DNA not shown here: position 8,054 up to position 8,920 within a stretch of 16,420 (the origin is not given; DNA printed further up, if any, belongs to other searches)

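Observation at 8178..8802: Tandem-wHTH regulator gene bracketed by two inverted copies of a perfect 28-bp palindrome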

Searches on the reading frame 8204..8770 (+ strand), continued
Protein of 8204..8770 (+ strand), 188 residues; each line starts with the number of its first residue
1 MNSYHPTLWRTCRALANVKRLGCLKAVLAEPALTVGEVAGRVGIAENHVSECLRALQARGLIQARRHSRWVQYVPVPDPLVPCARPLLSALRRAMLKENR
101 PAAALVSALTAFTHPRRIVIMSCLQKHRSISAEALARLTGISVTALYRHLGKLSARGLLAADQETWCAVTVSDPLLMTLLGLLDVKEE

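Call 70: search_protein_families(library=padloc, proteins=[window:8204-8770:+], max_evalue=0.01)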
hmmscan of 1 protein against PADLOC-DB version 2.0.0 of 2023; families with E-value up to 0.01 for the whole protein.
window:8204-8770:+ (188 aa): 19 families
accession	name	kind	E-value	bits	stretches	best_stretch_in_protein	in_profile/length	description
PDLC01438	Csa3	-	2.2e-13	48.9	2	11-78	141-203/305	"CAS-I,CAS-II,CAS-III,CAS-IV,CAS-V,CAS-VI; associated_signaling"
PDLC01857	CARF3--CARF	-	7.9e-09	33.4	1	106-182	123-195/201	-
PDLC01720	Csa3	-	2.7e-08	32.3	1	104-164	14-80/118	Csa3_1_CAS-I-II-III-IV-V-VI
PDLC01044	Csa3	-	4e-08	31.4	1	115-169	136-186/194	Type I-A associated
PDLC04368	PDC-M05A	-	1.1e-06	26.6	1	114-163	13-63/201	-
PDLC01850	CARF3--CARF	-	7.1e-06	24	1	19-72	146-199/209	-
PDLC01848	CARF3--CARF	-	8.2e-06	23.6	1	106-176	128-192/197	-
PDLC01858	CARF3--CARF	-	1.5e-05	23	0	120-163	149-191/204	-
PDLC04369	PDC-M05A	-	2.2e-05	22.2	1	19-82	14-79/201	-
PDLC04133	mad1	-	2.7e-05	22.4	0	126-150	2-26/60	mads_1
PDLC03963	SoFic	-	0.00014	19.3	0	23-69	298-347/361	-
PDLC01434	CasR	-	0.00015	19.7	0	118-160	131-172/191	"CAS-I,CAS-II,CAS-III,CAS-IV,CAS-V,CAS-VI; associated_signaling"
PDLC01268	CasR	-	0.00022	19.3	0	119-160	128-168/179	"CAS-I,CAS-II,CAS-III,CAS-IV,CAS-V,CAS-VI; associated_signaling"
PDLC01852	CARF3--CARF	-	0.00048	18.1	0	114-164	142-192/208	-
PDLC01863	CARF3--CARF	-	0.00048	17.9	0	117-161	121-164/182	-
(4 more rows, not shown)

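Call 71: search_solved_structures(query=window:8204-8770:+, max_evalue=0.01, show_alignments=5)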
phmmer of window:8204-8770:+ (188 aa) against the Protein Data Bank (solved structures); distinct sequences matched with E-value up to 0.01: 9.
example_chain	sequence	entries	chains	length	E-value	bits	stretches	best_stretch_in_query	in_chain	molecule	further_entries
3cuo_A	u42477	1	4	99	1.3e-06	31.7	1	102-164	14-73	Uncharacterized HTH-type transcriptional regulator ygaV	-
4omy_A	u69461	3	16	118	1.8e-06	31.2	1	102-183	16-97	NolR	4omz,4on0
1r22_A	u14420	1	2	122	0.00015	24.9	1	14-75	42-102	Transcriptional repressor smtB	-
1r1t_A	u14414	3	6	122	0.0003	23.9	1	14-75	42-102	Transcriptional repressor smtB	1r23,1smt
4k2e_A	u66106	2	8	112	0.0013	21.9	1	12-74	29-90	Transcriptional activator HlyU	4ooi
7p6f_AAA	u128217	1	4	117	0.0016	21.6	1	13-91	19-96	Transcriptional regulator SrnR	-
3jth_A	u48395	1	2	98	0.0041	20.2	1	12-75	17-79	Transcription activator HlyU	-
5znx_A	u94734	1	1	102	0.0046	20.1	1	12-75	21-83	Transcriptional activator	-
2jsc_A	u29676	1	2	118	0.0079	19.3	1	7-82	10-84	Transcriptional regulator Rv1994c/MT2050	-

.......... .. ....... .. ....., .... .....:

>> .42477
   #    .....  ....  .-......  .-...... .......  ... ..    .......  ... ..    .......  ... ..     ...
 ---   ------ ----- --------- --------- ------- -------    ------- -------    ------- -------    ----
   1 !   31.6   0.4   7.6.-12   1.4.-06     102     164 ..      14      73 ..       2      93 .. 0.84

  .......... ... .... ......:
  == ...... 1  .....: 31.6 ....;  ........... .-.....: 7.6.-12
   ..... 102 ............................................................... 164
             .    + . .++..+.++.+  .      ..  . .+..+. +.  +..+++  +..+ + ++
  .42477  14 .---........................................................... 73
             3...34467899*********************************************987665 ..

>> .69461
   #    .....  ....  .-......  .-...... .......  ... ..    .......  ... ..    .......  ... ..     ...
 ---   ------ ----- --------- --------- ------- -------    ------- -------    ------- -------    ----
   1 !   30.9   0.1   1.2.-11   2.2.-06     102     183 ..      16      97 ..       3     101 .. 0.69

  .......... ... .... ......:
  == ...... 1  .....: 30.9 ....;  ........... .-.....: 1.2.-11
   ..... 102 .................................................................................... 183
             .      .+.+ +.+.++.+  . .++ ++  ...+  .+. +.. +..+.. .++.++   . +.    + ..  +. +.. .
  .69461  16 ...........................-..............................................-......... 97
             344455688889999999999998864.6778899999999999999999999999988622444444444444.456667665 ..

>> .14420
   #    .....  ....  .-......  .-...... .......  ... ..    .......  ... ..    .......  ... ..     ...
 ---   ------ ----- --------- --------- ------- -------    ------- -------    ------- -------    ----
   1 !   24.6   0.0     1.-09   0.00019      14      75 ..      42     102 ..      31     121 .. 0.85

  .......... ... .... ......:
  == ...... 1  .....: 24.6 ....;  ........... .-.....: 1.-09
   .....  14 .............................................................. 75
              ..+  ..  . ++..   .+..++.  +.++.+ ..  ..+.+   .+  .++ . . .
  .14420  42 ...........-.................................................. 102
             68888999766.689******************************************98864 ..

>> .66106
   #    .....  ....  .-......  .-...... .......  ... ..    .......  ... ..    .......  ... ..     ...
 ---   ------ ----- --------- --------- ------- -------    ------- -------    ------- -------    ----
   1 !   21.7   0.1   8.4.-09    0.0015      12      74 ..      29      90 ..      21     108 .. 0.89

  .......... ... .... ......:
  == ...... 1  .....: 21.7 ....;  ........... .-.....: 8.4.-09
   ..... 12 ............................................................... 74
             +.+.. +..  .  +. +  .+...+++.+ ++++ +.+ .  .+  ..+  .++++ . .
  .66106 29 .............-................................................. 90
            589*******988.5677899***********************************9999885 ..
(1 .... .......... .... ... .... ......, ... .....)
